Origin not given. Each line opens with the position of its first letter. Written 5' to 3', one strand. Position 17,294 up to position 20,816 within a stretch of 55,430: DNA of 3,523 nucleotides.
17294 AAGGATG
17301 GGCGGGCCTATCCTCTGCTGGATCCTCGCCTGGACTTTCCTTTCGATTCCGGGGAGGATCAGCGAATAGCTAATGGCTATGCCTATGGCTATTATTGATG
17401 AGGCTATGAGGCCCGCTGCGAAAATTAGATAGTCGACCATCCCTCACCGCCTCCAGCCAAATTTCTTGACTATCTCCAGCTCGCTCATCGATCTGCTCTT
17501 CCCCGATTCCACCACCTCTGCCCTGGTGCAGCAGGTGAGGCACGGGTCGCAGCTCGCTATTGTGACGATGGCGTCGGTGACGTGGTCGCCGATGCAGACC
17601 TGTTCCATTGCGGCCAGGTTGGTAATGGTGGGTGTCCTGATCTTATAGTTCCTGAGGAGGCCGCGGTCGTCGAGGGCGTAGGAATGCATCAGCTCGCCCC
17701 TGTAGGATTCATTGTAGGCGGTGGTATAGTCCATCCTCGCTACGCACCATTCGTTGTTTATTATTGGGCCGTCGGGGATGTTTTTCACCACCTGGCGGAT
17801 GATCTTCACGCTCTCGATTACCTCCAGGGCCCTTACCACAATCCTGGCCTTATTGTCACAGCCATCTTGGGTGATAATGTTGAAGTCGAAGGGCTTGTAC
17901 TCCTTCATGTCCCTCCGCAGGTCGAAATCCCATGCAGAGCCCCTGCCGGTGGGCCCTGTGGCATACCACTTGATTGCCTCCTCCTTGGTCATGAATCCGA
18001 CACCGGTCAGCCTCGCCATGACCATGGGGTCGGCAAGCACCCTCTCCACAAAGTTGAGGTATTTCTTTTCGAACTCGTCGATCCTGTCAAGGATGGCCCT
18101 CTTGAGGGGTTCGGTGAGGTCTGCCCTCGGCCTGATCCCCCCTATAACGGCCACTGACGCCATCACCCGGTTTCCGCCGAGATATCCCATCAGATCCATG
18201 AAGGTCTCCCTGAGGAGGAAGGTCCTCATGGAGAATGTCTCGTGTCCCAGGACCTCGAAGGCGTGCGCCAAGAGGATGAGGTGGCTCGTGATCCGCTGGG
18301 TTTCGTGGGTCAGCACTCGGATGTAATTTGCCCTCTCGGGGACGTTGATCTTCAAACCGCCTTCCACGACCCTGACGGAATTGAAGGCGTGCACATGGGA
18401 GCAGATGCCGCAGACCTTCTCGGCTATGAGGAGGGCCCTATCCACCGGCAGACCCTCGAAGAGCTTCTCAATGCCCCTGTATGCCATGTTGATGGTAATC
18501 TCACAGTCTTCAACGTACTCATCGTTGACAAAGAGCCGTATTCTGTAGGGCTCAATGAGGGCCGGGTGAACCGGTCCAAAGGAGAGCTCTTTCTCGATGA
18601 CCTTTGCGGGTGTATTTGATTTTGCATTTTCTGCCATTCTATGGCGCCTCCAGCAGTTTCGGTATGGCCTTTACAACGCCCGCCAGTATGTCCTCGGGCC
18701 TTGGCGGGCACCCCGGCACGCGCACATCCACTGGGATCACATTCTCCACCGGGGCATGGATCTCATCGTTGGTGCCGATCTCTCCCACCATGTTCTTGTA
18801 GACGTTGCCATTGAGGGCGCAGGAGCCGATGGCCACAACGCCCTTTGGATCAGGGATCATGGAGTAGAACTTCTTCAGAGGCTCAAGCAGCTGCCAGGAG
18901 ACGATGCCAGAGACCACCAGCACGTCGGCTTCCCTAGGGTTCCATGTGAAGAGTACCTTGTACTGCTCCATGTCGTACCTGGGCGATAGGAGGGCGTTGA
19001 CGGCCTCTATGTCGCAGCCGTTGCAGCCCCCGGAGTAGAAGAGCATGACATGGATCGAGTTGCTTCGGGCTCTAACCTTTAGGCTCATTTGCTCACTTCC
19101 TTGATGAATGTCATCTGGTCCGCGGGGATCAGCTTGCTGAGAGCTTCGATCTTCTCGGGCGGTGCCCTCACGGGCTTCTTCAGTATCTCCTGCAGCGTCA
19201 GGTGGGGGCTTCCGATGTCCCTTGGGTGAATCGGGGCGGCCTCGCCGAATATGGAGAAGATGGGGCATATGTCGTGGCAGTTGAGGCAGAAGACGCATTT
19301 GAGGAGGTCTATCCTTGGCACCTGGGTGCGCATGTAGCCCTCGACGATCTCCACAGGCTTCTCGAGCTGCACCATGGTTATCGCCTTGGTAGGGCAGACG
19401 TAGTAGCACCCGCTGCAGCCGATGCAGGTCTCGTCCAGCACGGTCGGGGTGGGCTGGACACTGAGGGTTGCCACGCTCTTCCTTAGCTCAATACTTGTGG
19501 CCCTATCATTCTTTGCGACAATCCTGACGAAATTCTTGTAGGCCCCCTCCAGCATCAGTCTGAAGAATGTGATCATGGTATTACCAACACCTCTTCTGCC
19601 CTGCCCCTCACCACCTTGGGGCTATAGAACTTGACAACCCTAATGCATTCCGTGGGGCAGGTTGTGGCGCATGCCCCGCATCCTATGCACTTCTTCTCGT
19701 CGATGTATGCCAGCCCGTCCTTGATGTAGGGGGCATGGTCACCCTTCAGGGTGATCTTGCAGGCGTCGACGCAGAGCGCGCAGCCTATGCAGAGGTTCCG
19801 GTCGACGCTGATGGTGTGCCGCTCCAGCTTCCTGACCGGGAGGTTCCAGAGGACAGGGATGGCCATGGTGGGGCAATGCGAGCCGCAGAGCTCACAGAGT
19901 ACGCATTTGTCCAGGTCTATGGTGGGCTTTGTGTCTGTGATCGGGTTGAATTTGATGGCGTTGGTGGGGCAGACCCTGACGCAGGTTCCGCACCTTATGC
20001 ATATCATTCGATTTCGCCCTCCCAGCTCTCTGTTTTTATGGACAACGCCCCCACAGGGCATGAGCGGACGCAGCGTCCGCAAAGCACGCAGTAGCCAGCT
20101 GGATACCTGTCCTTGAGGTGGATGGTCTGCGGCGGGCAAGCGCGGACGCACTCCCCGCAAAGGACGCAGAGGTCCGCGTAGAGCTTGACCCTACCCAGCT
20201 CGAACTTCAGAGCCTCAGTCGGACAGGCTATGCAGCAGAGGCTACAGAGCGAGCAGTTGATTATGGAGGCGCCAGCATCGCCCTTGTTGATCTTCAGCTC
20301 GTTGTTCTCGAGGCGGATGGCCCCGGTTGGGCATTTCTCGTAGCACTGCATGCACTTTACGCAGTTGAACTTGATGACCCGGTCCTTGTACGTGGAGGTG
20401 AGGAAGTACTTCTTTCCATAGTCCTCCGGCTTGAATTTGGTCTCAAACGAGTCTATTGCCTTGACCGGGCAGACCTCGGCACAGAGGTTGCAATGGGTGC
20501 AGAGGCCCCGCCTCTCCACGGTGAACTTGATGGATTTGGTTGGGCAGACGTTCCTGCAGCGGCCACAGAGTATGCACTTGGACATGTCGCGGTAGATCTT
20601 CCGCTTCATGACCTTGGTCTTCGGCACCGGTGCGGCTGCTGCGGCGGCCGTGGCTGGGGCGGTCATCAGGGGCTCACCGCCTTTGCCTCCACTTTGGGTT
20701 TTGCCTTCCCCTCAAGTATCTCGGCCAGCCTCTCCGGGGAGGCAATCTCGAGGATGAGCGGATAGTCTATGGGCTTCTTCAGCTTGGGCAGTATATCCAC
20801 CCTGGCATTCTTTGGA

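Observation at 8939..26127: Antiporter-hydrogenase genes run straight into the ATP synthase genes: 26 same-strand genes with no junction longer than 16 nt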

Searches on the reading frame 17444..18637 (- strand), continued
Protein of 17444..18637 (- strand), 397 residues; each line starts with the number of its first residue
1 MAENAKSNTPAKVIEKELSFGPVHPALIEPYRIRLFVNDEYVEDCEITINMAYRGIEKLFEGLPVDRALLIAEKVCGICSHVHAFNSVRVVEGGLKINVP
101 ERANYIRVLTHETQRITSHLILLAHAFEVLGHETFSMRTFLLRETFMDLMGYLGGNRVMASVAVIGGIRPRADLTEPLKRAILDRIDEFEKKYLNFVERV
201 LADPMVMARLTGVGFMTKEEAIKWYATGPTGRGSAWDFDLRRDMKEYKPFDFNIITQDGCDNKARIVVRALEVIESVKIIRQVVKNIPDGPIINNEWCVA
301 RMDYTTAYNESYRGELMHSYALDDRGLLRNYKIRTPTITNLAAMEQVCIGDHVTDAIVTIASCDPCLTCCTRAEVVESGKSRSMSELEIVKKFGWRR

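Call 39: search_protein_families(library=ncbifam, proteins=[window:17444-18637:-], max_evalue=0.001)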
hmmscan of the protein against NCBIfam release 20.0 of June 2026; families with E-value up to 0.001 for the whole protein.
window:17444-18637:- (397 aa): 15 families
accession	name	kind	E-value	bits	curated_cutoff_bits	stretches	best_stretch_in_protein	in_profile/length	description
NF004739.1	PRK06075.1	equivalog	1.7e-64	218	360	2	17-296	2-281/384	NADH-quinone oxidoreductase subunit D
TIGR01962.1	NuoD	equivalog_domain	8.1e-58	196.1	459.35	2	18-303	5-290/386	NADH dehydrogenase (quinone) subunit D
NF040602.1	F420_dehyd_FpoD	exception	2.8e-53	181.3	600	1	18-368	10-368/372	F420H2 dehydrogenase subunit FpoD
NF008974.0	PRK12322.1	equivalog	6.1e-52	176.8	522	1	15-367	6-361/366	NADH-quinone oxidoreductase subunit D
NF009808.0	PRK13292.1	equivalog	3.1e-46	157.6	1156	1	18-297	410-689/791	NADH-quinone oxidoreductase subunit B/C/D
NF008728.0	PRK11742.1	equivalog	8.6e-43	146.6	840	1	18-293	217-492/598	NADH-quinone oxidoreductase subunit C/D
NF005649.0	PRK07415.1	equivalog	5.4e-42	144.2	583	1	18-296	13-292/394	NAD(P)H-quinone oxidoreductase subunit H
TIGR03295.1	frhA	equivalog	1.2e-21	77.1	392.5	2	52-200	39-192/412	coenzyme F420 hydrogenase subunit alpha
NF033181.1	NiFeSe_hydrog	equivalog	3.2e-16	59.3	600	1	32-123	17-107/507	nickel-dependent hydrogenase large subunit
NF045518.1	H2_NiFeSe_large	exception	7.1e-14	51.5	780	1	32-124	17-108/485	NiFeSe hydrogenase large subunit HysA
NF007778.0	PRK10467.1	equivalog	3.1e-13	48.9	969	1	51-121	36-106/567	hydrogenase 2 large subunit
NF007550.0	PRK10170.1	equivalog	5.8e-12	44.8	1101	1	32-122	32-122/597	Ni/Fe-hydrogenase large subunit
NF041785.2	VhuA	equivalog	1.1e-10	40.7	800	1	46-121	32-106/418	F420-non-reducing hydrogenase Vhu subunit A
NF040828.1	sulfhyd_ShyA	equivalog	8.5e-10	38.1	700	2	72-122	56-106/415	NAD(P)-dependent hydrogenase/sulfhydrogenase 2 subunit alpha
NF040832.1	sulfhyd_HydA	equivalog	2.5e-05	23.6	880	0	33-122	19-108/426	NADPH-dependent hydrogenase/sulfhydrogenase 1 subunit alpha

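Call 62: search_solved_structures(query=window:17444-18637:-, max_evalue=1e-10)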
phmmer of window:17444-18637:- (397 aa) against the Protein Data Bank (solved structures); distinct sequences matched with E-value up to 1e-10: 61 (the best 60 are shown).
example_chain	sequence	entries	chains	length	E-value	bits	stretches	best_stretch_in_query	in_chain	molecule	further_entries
6cfw_L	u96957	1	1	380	5.2e-48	166.9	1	17-372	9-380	Membrane-bound hydrogenase subunit alpha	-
7z0s_E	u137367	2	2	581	7.6e-45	156.5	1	19-383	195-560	Formate hydrogenlyase subunit 5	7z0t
7eu3_H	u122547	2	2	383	1.9e-37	132.2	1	19-301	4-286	NAD(P)H-quinone oxidoreductase subunit H, chloroplastic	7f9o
6hum_H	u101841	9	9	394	6e-35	123.9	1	18-296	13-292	NAD(P)H-quinone oxidoreductase subunit H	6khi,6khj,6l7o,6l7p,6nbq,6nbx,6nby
7wfg_H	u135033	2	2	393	3.7e-34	121.3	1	18-296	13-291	NAD(P)H-quinone oxidoreductase subunit H, chloroplastic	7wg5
9grx_H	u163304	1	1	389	7.8e-32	113.7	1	19-296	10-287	NAD(P)H-quinone oxidoreductase subunit H, chloroplastic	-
2fug_4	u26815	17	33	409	1.7e-30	109.3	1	17-293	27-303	NADH-quinone oxidoreductase chain 4 | NADH-QUINONE OXIDOREDUCTASE SUBUNIT 4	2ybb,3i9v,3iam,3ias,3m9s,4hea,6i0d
8e9g_D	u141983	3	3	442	5.2e-30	107.7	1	18-295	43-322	NADH-quinone oxidoreductase subunit D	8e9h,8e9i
7arc_D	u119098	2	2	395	5.6e-30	107.6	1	7-291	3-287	ND7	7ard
7awt_D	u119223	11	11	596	7.1e-29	103.9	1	18-292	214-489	NADH-quinone oxidoreductase subunit C/D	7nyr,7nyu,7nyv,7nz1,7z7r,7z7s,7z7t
9taj_C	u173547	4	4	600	7.3e-29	103.9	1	18-292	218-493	NADH-quinone oxidoreductase subunit C/D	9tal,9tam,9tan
7p61_C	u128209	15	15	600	7.8e-29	103.8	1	18-292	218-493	NADH-quinone oxidoreductase subunit C/D | NADH-quinone oxidoreductase subunit CD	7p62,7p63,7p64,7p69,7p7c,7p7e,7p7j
7q5y_B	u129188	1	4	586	2.2e-28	102.3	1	12-296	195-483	NADH-quinone oxidoreductase subunit C/D 2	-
9f5x_E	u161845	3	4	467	1.3e-27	99.7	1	4-296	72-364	NADH:ubiquinone oxidoreductase 49 kD subunit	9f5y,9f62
9iho_D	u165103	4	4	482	5.7e-27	97.7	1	13-302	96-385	NUCM (49 kDa) subunit of mitochondrial NADH:ubiquinone oxidoreductase (Complex I)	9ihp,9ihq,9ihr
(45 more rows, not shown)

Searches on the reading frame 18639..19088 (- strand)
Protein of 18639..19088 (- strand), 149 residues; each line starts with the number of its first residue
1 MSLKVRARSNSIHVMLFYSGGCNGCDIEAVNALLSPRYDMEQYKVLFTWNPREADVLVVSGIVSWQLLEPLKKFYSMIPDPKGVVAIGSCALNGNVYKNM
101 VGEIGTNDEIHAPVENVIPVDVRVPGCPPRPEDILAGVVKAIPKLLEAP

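Call 6: search_protein_families(library=pfam, proteins=[window:18639-19088:-], max_evalue=0.01)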
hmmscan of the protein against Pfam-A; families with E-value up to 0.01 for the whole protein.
window:18639-19088:- (149 aa): 1 family
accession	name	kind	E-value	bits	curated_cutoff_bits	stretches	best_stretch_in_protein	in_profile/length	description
PF01058.29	Oxidored_q6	-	2.1e-28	99.1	27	1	22-140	1-127/128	NADH ubiquinone oxidoreductase, 20 Kd subunit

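Call 39: search_protein_families(library=ncbifam, proteins=[window:18639-19088:-], max_evalue=0.001)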
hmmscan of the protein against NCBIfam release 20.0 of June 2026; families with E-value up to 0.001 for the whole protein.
window:18639-19088:- (149 aa): 17 families
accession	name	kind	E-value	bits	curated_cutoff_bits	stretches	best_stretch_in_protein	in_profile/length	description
NF005012.1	PRK06411.1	subfamily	3.6e-31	107.9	116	1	6-140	30-153/166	NADH-quinone oxidoreductase subunit NuoB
TIGR01957.1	nuoB_fam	subfamily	1.2e-28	99.8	142.7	1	7-141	14-138/145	NADH-quinone oxidoreductase subunit B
NF011391.0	PRK14816.1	equivalog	4.8e-24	85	283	1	7-141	49-173/196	NADH-quinone oxidoreductase subunit B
NF011395.0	PRK14820.1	equivalog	5.7e-24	84.9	263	1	7-140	30-152/180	NADH-quinone oxidoreductase subunit B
NF011393.0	PRK14818.1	equivalog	5.8e-24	84.6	255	1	6-140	27-150/173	NADH dehydrogenase subunit B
NF009808.0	PRK13292.1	equivalog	9.1e-23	80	1156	1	7-140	22-144/791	NADH-quinone oxidoreductase subunit B/C/D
NF011388.0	PRK14813.1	equivalog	1.7e-22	80.2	294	1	7-141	25-149/189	NADH dehydrogenase subunit B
NF011390.0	PRK14815.1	equivalog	1.7e-22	79.6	281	1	8-144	31-156/183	NADH dehydrogenase subunit B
NF011392.0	PRK14817.1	equivalog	4.8e-22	78.5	271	1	18-140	43-155/182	NADH-quinone oxidoreductase subunit B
NF011394.0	PRK14819.1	equivalog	3.7e-21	75.8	312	1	8-137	29-148/264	NADH-quinone oxidoreductase subunit B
NF011389.0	PRK14814.1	equivalog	2.1e-18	66.8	285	1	9-145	32-157/186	NADH dehydrogenase subunit B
TIGR03294.1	FrhG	equivalog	1.3e-11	44.6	245.5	1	49-141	46-140/228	coenzyme F420 hydrogenase subunit gamma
NF045520.1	H2_NiFeSe_small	exception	2.6e-05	23.7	470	1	77-144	140-208/314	NiFeSe hydrogenase small subunit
NF007779.0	PRK10468.1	equivalog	7.7e-05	21.8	659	1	81-142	148-206/372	hydrogenase 2 small subunit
TIGR00391.1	hydA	subfamily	8.9e-05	21.8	179.5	1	83-141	152-207/365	hydrogenase small subunit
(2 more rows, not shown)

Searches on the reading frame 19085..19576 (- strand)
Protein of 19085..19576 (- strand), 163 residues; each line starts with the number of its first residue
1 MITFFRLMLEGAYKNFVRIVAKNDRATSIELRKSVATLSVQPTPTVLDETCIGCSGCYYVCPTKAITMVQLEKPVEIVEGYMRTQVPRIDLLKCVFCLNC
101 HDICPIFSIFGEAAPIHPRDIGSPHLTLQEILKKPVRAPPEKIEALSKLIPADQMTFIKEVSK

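Call 6: search_protein_families(library=pfam, proteins=[window:19085-19576:-], max_evalue=0.01)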
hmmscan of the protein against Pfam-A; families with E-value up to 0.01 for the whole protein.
window:19085-19576:- (163 aa): 11 families
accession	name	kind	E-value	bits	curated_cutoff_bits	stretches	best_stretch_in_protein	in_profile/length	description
PF00037.32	Fer4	-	5.4e-10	39.1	21.1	2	46-67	3-24/24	4Fe-4S binding domain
PF12838.12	Fer4_7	-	8.6e-10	39.4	27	1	50-105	1-49/52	4Fe-4S dicluster domain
PF13187.11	Fer4_9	-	1.6e-09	38.1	27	2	51-105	2-48/52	4Fe-4S dicluster domain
PF13237.11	Fer4_10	-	2.1e-08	34.4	25.5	1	48-105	6-53/53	4Fe-4S dicluster domain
PF14697.11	Fer4_21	-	2.4e-08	34.4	35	1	44-68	34-59/59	4Fe-4S dicluster domain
PF13183.11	Fer4_8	-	4.1e-07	30.9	27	0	91-121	2-32/68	4Fe-4S dicluster domain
PF12837.12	Fer4_6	-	4.7e-07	29.9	25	1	44-66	2-24/24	4Fe-4S binding domain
PF13484.11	Fer4_16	-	1.6e-05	26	30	1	50-105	1-64/66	4Fe-4S double cluster binding domain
PF25160.1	LdpA_Fe-S-bd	-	3.5e-05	23.9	27.6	1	44-70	21-47/49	LdpA Fe-S cluster-binding domain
PF12797.12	Fer4_2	-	8.5e-05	22.7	24.5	1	46-63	5-22/22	4Fe-4S binding domain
PF12800.12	Fer4_4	-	0.0059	17.3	24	0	49-63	2-16/17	4Fe-4S binding domain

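Call 39: search_protein_families(library=ncbifam, proteins=[window:19085-19576:-], max_evalue=0.001)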
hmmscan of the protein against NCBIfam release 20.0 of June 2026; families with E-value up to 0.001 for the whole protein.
window:19085-19576:- (163 aa): 43 families (the best 25 are shown)
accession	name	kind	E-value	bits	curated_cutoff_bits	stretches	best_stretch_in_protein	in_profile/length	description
NF004914.0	PRK06273.1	equivalog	1e-55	188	163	1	3-159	5-161/167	ferredoxin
TIGR01971.1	NuoI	subfamily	2.4e-14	52.9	113.05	1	48-109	41-98/121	NADH-quinone oxidoreductase, chain I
NF004546.0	PRK05888.3-3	equivalog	2.3e-11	43.5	260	1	48-109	63-124/196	NADH-quinone oxidoreductase subunit NuoI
NF004538.0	PRK05888.1-4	equivalog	4e-11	42.8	135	1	48-110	60-118/162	NADH-quinone oxidoreductase subunit NuoI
NF010590.0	PRK13984.1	equivalog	1.1e-10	40.3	946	1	49-108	50-107/611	putative oxidoreductase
NF009053.0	PRK12387.1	subfamily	2.5e-09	37.1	204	1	43-109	32-90/180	formate hydrogenlyase complex iron-sulfur subunit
NF004539.0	PRK05888.1-5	equivalog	2.7e-09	36.9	225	1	48-109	60-117/162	NADH-quinone oxidoreductase subunit NuoI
NF004543.0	PRK05888.2-5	equivalog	6.6e-09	35.6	243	1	49-106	59-112/217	NADH-quinone oxidoreductase subunit NuoI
NF004545.0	PRK05888.3-1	equivalog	1.4e-08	34.5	229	1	49-110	66-124/154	NADH-quinone oxidoreductase subunit NuoI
NF042909.1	FMH_DH_FwdF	exception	3.2e-08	33.1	375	1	46-106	135-192/336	tungsten-dependent formylmethanofuran dehydrogenase subunit FwdF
NF040612.1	F420_dehyd_FpoI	exception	9.4e-08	32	180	1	49-105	42-95/135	F420H2 dehydrogenase subunit FpoI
NF004541.0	PRK05888.2-2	equivalog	1.3e-07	31.6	217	1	46-107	58-109/168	NADH-quinone oxidoreductase subunit NuoI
NF004536.0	PRK05888.1-1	equivalog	2.1e-07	30.4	212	1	48-109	57-114/180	NADH-quinone oxidoreductase subunit NuoI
NF006221.0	PRK08348.1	subfamily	2.2e-07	30.7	124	1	49-106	44-89/136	NADH-plastoquinone oxidoreductase subunit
TIGR01944.1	rnfB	subfamily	3.9e-07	29.8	68.7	1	45-73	139-167/190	RnfABCDGE type electron transport complex subunit B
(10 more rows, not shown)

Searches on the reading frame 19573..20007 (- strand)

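Call 6: search_protein_families(library=pfam, proteins=[window:19573-20007:-], max_evalue=0.01)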
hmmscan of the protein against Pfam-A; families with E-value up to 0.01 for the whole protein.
window:19573-20007:- (144 aa): 17 families
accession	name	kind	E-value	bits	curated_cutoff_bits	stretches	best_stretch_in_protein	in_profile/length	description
PF00037.32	Fer4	-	1e-26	92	21.1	4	101-123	2-24/24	4Fe-4S binding domain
PF12838.12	Fer4_7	-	3e-20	72.8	27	3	3-48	2-51/52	4Fe-4S dicluster domain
PF12837.12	Fer4_6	-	5.2e-20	70.8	25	4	100-122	2-24/24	4Fe-4S binding domain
PF12797.12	Fer4_2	-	3.7e-19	67.7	24.5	4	101-119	4-22/22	4Fe-4S binding domain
PF14697.11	Fer4_21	-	7.3e-19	68.1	35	3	3-49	8-56/59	4Fe-4S dicluster domain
PF13237.11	Fer4_10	-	2.8e-16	59.6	25.5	3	2-46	8-53/53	4Fe-4S dicluster domain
PF13187.11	Fer4_9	-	1.2e-12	48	27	3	3-50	2-52/52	4Fe-4S dicluster domain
PF13183.11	Fer4_8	-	3.3e-12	47.2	27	2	72-120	4-67/68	4Fe-4S dicluster domain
PF13484.11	Fer4_16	-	3.6e-11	44.1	30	2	3-25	2-25/66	4Fe-4S double cluster binding domain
PF13459.11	Fer4_15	-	1.2e-09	39.1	22.4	1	66-96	1-33/66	4Fe-4S single cluster domain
PF12800.12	Fer4_4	-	1.4e-09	37.8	24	2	3-15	4-16/17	4Fe-4S binding domain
PF25160.1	LdpA_Fe-S-bd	-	1.7e-07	31.4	27.6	1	102-125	23-46/49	LdpA Fe-S cluster-binding domain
PF12798.12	Fer4_3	-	4.3e-07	30.7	27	1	3-17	1-15/15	4Fe-4S binding domain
PF13370.11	Fer4_13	-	4.9e-07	30.8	24.5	0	102-119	1-18/58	4Fe-4S single cluster domain of Ferredoxin I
PF13534.11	Fer4_17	-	5.1e-07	30.6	22.2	0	3-18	2-17/61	4Fe-4S dicluster domain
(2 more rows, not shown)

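Call 39: search_protein_families(library=ncbifam, proteins=[window:19573-20007:-], max_evalue=0.001)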
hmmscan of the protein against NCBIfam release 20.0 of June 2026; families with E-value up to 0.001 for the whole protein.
window:19573-20007:- (144 aa): 93 families (the best 25 are shown)
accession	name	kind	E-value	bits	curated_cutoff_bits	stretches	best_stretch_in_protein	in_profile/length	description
TIGR01971.1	NuoI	subfamily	5.8e-19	67.9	113.05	3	3-69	44-117/121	NADH-quinone oxidoreductase, chain I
NF045874.1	Vhu_polyferre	exception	1.1e-18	67.1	600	2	3-84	130-209/381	F420-non-reducing hydrogenase associated-polyferredoxin VhuB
NF042909.1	FMH_DH_FwdF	exception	2.5e-17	63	375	2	23-125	89-198/336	tungsten-dependent formylmethanofuran dehydrogenase subunit FwdF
NF058577.1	FdxA_fam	equivalog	2.6e-17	62.8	65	2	3-49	9-52/52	4Fe-4S ferredoxin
NF005504.0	PRK07118.1-3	equivalog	3.9e-16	59.3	437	2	71-131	219-274/293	Fe-S cluster domain-containing protein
TIGR02179.1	PorD_KorD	subfamily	3.1e-15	56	60.05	1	26-85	18-69/78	2-oxoacid:acceptor oxidoreductase, delta subunit, pyruvate/2-ketoisovalerate family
NF040864.1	HgcB_ferredoxin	equivalog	6.2e-15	54.8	99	2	64-124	7-63/93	mercury methylation ferredoxin HgcB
TIGR03294.1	FrhG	equivalog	4.6e-14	52.7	245.5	2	2-50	175-220/228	coenzyme F420 hydrogenase subunit gamma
NF004537.0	PRK05888.1-3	equivalog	1.4e-13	50.8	163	2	32-83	67-125/204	NADH-quinone oxidoreductase subunit NuoI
NF040612.1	F420_dehyd_FpoI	exception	1.9e-13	50.4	180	1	97-126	34-63/135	F420H2 dehydrogenase subunit FpoI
NF009053.0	PRK12387.1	subfamily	2.4e-13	50.2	204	2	3-51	40-91/180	formate hydrogenlyase complex iron-sulfur subunit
NF038196.1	ferrodoxin_EFR1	subfamily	3.3e-13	50.2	75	1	3-51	186-230/242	EFR1 family ferrodoxin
TIGR02700.1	flavo_MJ0208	hypoth_equivalog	5.3e-13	48.8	251.35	2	66-129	143-201/234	dihydromethanopterin reductase (acceptor)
NF043069.1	T4HPD_activ_SAM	equivalog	6.3e-13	48.8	425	2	60-125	40-100/299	trans-4-hydroxy-L-proline dehydratase activase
NF004914.0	PRK06273.1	equivalog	8.2e-13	48.5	163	2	102-130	48-75/167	ferredoxin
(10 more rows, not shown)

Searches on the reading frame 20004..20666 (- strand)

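Call 6: search_protein_families(library=pfam, proteins=[window:20004-20666:-], max_evalue=0.01)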
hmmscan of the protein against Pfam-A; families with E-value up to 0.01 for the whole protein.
window:20004-20666:- (220 aa): 14 families
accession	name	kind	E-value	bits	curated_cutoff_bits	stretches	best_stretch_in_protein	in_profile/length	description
PF00037.32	Fer4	-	4.7e-32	108.9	21.1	5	25-46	2-23/24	4Fe-4S binding domain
PF12838.12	Fer4_7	-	5.2e-27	94.5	27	6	56-116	2-52/52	4Fe-4S dicluster domain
PF13484.11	Fer4_16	-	1e-24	87.5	30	4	101-126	1-26/66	4Fe-4S double cluster binding domain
PF12837.12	Fer4_6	-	2.1e-22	78.3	25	5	24-44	2-22/24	4Fe-4S binding domain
PF13237.11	Fer4_10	-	2.3e-22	79.1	25.5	4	54-113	7-53/53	4Fe-4S dicluster domain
PF13187.11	Fer4_9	-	9.2e-22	77.3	27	5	56-117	2-52/52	4Fe-4S dicluster domain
PF13183.11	Fer4_8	-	1.7e-17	64.2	27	2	56-115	5-67/68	4Fe-4S dicluster domain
PF14697.11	Fer4_21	-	4.3e-15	56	35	3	27-71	4-57/59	4Fe-4S dicluster domain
PF12797.12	Fer4_2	-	5.2e-15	54.7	24.5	2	23-43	2-22/22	4Fe-4S binding domain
PF12800.12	Fer4_4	-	1.2e-12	47.3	24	2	29-43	2-16/17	4Fe-4S binding domain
PF13534.11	Fer4_17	-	1.5e-12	48.3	22.2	2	16-43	34-58/61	4Fe-4S dicluster domain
PF25160.1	LdpA_Fe-S-bd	-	2e-12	47.1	27.6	3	143-185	7-46/49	LdpA Fe-S cluster-binding domain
PF12798.12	Fer4_3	-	9.3e-12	45.2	27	1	193-207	1-15/15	4Fe-4S binding domain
PF13746.11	Fer4_18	-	2.4e-06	28.2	27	0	17-44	47-74/114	4Fe-4S dicluster domain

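Call 39: search_protein_families(library=ncbifam, proteins=[window:20004-20666:-], max_evalue=0.001)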
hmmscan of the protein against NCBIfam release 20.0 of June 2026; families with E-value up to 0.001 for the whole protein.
window:20004-20666:- (220 aa): 83 families (the best 25 are shown)
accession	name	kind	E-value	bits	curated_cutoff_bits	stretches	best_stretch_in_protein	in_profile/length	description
NF038196.1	ferrodoxin_EFR1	subfamily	2.9e-27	96.3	75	5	16-75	172-233/242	EFR1 family ferrodoxin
NF045874.1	Vhu_polyferre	exception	1.3e-23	83.4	600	2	135-211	29-107/381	F420-non-reducing hydrogenase associated-polyferredoxin VhuB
NF058577.1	FdxA_fam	equivalog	2e-23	82.3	65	4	29-70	7-52/52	4Fe-4S ferredoxin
NF006221.0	PRK08348.1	subfamily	2.7e-22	78.9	124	3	53-124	43-99/136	NADH-plastoquinone oxidoreductase subunit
NF042909.1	FMH_DH_FwdF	exception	1e-21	77.4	375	2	56-185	180-314/336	tungsten-dependent formylmethanofuran dehydrogenase subunit FwdF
TIGR01971.1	NuoI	subfamily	2e-20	72.6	113.05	2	22-50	71-102/121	NADH-quinone oxidoreductase, chain I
NF009053.0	PRK12387.1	subfamily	1.1e-18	67.7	204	3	23-50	67-94/180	formate hydrogenlyase complex iron-sulfur subunit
NF040864.1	HgcB_ferredoxin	equivalog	3e-17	62.2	99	3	160-212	9-65/93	mercury methylation ferredoxin HgcB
NF006076.0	PRK08222.1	equivalog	4.8e-17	62.3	270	2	21-49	65-93/181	hydrogenase 4 subunit H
NF040684.1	PorD_Arch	equivalog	7.3e-16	58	120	4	27-73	30-81/85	pyruvate synthase subunit PorD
NF004536.0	PRK05888.1-1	equivalog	5.1e-15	55.2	212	2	56-121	60-118/180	NADH-quinone oxidoreductase subunit NuoI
TIGR04105.1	FeFe_hydrog_B1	subfamily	6.1e-15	54.8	450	2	55-118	143-206/462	monomeric [FeFe] hydrogenase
NF004537.0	PRK05888.1-3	equivalog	9e-15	54.7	163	1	56-121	70-134/204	NADH-quinone oxidoreductase subunit NuoI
NF004541.0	PRK05888.2-2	equivalog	1.2e-14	54.5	217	1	158-209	54-112/168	NADH-quinone oxidoreductase subunit NuoI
TIGR04041.1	activase_YjjW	hypoth_equivalog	1.2e-14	54.4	250.2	1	135-181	40-86/276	YjjW family glycine radical enzyme activase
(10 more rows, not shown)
